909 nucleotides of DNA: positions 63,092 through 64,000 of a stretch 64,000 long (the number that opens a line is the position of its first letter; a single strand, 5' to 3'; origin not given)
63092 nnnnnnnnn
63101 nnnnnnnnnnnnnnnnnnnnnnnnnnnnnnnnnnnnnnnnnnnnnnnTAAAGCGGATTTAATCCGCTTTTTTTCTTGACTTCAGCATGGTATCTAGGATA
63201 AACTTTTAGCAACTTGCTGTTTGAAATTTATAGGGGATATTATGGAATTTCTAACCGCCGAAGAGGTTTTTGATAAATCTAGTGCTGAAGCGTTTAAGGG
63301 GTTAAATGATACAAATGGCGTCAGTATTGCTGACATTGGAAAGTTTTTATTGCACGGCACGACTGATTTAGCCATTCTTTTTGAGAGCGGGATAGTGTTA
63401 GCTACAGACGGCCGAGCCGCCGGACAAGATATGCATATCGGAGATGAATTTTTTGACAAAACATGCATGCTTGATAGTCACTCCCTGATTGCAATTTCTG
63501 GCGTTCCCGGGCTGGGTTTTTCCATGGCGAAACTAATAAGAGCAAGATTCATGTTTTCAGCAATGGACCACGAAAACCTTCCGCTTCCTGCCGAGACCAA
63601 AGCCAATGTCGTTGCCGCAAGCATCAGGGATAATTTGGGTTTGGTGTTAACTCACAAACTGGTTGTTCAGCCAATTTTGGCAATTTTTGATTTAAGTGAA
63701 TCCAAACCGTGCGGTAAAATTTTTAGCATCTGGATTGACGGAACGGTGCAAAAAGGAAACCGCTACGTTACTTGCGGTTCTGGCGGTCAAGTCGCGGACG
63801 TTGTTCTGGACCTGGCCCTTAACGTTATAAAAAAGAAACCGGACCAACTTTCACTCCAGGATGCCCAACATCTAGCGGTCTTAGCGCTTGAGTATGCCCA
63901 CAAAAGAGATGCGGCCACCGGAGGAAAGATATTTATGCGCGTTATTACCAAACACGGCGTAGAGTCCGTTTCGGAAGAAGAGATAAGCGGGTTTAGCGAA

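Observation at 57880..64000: Pup/UBact-proteasome module in a low-GC, small-genome-style bacterium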

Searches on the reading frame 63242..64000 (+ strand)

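Call 7: search_protein_families(library=pfam, proteins=[window:63242-64000:+], max_evalue=0.1)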
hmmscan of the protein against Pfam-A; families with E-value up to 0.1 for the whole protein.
window:63242-64000:+ (253 aa): 1 family
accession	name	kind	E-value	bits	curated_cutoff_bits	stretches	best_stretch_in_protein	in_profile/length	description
PF00227.31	Proteasome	-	2.4e-18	66.9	22.4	1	38-235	3-189/189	Proteasome subunit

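Call 8: search_protein_families(library=ncbifam, proteins=[window:63242-64000:+], max_evalue=0.1)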
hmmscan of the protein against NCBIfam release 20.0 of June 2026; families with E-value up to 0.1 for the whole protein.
window:63242-64000:+ (253 aa): 5 families
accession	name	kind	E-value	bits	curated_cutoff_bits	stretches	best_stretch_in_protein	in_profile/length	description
TIGR03690.1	20S_bact_beta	equivalog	5.5e-24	85.1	191.9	1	38-249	4-211/222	proteasome subunit beta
TIGR03634.1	arc_protsome_B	equivalog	6.8e-18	64.9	224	1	39-240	1-185/185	archaeal proteasome endopeptidase complex subunit beta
TIGR03633.1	arc_protsome_A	equivalog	0.0033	16.9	287.35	0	38-91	28-79/230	archaeal proteasome endopeptidase complex subunit alpha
NF003075.0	PRK03996.1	subfamily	0.027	13.8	219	0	38-89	35-84/248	archaeal proteasome endopeptidase complex subunit alpha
NF009476.0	PRK12839.1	equivalog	0.028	12.6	940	1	40-104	257-319/572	FAD-dependent oxidoreductase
